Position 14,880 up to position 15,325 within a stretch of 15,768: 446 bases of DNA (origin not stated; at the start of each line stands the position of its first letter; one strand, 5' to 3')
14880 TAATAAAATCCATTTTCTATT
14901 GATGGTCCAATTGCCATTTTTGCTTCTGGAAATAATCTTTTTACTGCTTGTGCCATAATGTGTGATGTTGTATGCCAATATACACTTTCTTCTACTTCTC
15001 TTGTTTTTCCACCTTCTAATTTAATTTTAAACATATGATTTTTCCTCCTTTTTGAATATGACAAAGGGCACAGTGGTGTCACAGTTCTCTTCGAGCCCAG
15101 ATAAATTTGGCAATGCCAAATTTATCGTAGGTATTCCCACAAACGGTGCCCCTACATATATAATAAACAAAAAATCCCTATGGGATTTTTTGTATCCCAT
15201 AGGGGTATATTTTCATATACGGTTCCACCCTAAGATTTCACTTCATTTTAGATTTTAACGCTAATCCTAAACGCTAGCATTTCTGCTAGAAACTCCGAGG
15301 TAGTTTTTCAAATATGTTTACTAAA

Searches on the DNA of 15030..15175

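Call 62: search_rna_families(source=window, start=15030, end=15175, threshold=evalue, max_evalue=10)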
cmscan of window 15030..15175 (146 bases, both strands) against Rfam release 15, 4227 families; matches with E-value up to 10: 3.
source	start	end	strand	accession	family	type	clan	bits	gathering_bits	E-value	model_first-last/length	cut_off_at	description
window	15094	15133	-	RF01921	mir-1296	Gene; miRNA;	-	17.7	100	0.39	1-87/87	no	mir-1296 microRNA precursor family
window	15098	15128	+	RF00669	mir-96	Gene; miRNA;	-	12.2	65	6.9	1-78/78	no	mir-96 microRNA precursor family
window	15126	15173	+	RF01078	PK-PYVV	Cis-reg;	-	11.4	65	10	1-58/58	no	3'-terminal pseudoknot in PYVV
